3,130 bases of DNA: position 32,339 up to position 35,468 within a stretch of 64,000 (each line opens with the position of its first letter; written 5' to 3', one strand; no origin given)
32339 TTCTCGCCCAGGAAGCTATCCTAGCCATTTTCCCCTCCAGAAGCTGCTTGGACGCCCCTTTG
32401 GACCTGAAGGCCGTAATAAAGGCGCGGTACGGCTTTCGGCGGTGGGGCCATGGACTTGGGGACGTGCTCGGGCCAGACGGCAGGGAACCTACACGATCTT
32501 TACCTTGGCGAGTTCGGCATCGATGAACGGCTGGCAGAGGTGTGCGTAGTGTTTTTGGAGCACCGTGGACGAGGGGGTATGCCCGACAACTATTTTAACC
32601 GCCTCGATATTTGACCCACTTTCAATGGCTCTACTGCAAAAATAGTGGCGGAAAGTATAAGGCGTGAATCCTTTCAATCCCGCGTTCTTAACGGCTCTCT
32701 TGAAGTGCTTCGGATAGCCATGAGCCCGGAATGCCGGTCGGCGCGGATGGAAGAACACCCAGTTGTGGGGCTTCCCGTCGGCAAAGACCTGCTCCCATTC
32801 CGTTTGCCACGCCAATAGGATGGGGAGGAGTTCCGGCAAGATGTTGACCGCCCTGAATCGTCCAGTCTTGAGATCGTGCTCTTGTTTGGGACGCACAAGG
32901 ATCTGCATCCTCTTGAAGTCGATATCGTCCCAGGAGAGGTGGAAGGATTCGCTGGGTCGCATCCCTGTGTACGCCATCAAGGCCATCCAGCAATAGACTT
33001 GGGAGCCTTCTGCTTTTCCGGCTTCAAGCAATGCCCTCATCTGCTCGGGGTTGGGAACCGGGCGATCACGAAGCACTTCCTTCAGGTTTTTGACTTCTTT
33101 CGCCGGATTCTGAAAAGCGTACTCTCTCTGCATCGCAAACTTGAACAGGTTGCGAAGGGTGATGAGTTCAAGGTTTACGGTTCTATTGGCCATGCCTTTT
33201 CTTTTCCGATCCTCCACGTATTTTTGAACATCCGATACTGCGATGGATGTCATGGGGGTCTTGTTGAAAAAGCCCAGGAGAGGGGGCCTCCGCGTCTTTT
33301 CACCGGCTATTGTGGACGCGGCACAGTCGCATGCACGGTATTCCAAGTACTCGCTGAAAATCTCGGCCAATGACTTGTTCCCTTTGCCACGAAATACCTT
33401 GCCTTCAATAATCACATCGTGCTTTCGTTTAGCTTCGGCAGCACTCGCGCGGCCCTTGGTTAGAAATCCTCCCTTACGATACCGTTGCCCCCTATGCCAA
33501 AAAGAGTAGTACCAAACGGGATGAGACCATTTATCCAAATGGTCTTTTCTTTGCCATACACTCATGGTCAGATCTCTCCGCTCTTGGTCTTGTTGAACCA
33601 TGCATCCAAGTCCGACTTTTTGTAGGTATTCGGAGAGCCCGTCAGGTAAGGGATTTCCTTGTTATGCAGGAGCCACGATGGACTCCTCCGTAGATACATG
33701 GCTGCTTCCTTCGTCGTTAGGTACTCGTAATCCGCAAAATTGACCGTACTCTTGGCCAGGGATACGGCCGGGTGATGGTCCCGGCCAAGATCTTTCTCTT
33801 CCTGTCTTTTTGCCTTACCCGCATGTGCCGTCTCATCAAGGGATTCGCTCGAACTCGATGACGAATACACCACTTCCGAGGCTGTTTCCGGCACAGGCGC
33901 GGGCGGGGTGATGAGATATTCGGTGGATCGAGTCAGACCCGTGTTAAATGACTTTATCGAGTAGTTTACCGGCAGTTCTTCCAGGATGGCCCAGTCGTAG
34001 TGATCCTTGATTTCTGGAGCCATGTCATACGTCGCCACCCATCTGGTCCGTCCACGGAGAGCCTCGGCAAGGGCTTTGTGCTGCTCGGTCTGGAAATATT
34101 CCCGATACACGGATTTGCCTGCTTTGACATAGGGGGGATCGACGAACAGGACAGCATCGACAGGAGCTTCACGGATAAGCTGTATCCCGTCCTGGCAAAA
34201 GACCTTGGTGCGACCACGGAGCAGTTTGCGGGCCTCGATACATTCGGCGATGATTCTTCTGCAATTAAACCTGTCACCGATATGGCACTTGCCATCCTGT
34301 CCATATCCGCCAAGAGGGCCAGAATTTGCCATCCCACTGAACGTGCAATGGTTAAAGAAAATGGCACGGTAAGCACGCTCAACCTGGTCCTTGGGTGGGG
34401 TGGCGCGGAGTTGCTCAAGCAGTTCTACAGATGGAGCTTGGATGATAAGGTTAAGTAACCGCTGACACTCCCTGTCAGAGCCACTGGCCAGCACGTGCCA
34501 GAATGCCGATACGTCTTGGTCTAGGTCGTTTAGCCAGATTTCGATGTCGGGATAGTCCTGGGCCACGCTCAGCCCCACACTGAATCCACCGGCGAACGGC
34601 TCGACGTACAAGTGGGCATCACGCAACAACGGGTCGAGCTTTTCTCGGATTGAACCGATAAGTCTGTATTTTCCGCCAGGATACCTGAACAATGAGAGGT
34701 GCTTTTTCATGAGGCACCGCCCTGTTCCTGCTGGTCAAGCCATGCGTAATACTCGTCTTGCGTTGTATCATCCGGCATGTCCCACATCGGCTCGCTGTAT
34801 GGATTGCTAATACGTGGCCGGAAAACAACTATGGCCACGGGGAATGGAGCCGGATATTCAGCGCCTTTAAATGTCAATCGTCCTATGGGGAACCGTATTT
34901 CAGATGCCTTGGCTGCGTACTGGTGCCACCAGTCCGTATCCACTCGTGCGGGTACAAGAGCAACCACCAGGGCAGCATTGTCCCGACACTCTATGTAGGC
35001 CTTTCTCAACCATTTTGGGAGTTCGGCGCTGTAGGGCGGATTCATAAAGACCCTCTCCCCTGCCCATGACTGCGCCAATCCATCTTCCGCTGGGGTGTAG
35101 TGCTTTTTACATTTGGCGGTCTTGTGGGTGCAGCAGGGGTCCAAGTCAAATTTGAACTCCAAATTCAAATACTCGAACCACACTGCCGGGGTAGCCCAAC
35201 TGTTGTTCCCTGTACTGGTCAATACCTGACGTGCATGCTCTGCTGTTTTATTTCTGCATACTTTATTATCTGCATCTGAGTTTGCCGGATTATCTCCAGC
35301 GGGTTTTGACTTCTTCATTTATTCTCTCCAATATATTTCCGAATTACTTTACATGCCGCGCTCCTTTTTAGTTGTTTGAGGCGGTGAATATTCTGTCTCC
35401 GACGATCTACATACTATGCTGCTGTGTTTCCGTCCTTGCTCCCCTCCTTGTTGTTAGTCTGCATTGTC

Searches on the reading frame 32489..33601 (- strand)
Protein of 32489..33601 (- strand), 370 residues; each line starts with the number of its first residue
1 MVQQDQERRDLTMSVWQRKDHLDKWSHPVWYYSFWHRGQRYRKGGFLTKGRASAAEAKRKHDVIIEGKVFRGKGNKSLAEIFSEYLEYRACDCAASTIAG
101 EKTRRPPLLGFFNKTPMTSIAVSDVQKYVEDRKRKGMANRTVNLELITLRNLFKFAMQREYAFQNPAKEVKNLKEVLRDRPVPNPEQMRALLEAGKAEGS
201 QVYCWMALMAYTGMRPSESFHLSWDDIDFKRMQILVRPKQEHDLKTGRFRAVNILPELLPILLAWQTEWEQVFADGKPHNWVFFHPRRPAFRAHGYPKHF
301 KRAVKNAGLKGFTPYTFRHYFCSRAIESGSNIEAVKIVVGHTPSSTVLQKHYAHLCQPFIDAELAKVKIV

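Call 9: search_protein_families(library=phrogs, proteins=[window:32489-33601:-], max_evalue=0.001)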
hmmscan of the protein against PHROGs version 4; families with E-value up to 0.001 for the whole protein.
window:32489-33601:- (370 aa): 5 families
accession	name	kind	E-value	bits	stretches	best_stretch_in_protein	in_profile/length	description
phrog_1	-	integration and excision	9.2e-61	207.8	1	29-355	123-435/611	integrase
phrog_216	-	integration and excision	2.8e-34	119.6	1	146-355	19-224/301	integrase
phrog_5127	-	integration and excision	2.3e-11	44.8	2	281-356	264-335/355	integrase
phrog_7244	-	integration and excision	9.2e-05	22.8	1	117-234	115-230/263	integrase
phrog_7685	-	integration and excision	0.00095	19.8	0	300-357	167-225/240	integrase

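Call 10: search_protein_families(library=pfam, proteins=[window:32489-33601:-], max_evalue=0.01)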
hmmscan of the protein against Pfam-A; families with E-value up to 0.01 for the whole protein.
window:32489-33601:- (370 aa): 4 families
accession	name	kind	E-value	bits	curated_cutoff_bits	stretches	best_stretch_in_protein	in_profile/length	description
PF00589.27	Phage_integrase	-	8.2e-25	88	27.1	1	185-355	5-168/172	Phage integrase family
PF02899.23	Phage_int_SAM_1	-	6.2e-08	33.2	22.3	1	114-159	35-82/83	Phage integrase, N-terminal SAM-like domain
PF24624.1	Int_N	-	0.00012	23.2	27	1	117-174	42-100/100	Phage integrase, N-terminal domain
PF16795.10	Phage_integr_3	-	0.0022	18.4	27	0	309-356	104-148/161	Archaeal phage integrase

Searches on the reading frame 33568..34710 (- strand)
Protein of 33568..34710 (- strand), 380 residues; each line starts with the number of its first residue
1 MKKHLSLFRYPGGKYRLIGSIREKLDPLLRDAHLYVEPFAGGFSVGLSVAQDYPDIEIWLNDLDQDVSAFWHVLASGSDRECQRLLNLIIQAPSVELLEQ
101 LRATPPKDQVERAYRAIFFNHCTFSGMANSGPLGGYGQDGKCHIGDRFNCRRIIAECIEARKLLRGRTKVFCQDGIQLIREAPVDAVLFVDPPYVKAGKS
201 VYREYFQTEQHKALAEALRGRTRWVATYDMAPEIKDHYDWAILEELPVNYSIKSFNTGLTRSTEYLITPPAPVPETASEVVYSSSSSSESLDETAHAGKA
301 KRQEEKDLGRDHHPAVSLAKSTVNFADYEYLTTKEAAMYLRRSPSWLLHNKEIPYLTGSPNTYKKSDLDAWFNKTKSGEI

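Call 9: search_protein_families(library=phrogs, proteins=[window:33568-34710:-], max_evalue=0.001)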
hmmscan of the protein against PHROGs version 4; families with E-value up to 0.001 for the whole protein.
window:33568-34710:- (380 aa): 4 families
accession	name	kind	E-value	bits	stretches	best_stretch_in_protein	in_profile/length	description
phrog_56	-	other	8.9e-45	155.1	1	1-333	58-395/647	DNA methyltransferase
phrog_1996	-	other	4.4e-08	34.2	1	167-266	36-137/150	DNA methyltransferase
phrog_13242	-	unknown function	7.1e-08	32.9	1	10-230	31-231/450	-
phrog_26700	-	unknown function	0.00037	20.1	1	7-256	9-261/552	-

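Call 10: search_protein_families(library=pfam, proteins=[window:33568-34710:-], max_evalue=0.01)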
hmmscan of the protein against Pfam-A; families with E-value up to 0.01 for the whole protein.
window:33568-34710:- (380 aa): 2 families
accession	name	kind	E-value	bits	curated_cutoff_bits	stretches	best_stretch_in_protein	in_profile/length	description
PF02086.21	MethyltransfD12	-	8.8e-16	58.8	22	1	10-239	1-240/253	D12 class N6 adenine-specific DNA methyltransferase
PF12728.13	HTH_17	-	0.00014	22.5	27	1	330-374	1-49/51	Helix-turn-helix domain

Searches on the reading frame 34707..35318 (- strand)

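Call 9: search_protein_families(library=phrogs, proteins=[window:34707-35318:-], max_evalue=0.001)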
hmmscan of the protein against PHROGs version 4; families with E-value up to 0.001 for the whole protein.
window:34707-35318:- (203 aa): 3 families
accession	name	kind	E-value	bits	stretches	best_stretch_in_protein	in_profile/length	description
phrog_111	-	other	2.6e-48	166.5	1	34-173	60-208/345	DNA methyltransferase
phrog_22740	-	unknown function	4.8e-21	76.1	1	31-107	4-82/99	-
phrog_6083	-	DNA, RNA and nucleotide metabolism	5.6e-07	30.7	1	116-172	5-71/94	DNA methylase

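Call 10: search_protein_families(library=pfam, proteins=[window:34707-35318:-], max_evalue=0.01)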
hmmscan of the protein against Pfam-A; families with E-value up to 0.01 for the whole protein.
window:34707-35318:- (203 aa): 1 family
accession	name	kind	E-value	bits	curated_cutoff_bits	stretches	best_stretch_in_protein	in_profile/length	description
PF05869.16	Dam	-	8.6e-27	94.3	28.1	1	38-154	9-127/169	DNA N-6-adenine-methyltransferase (Dam)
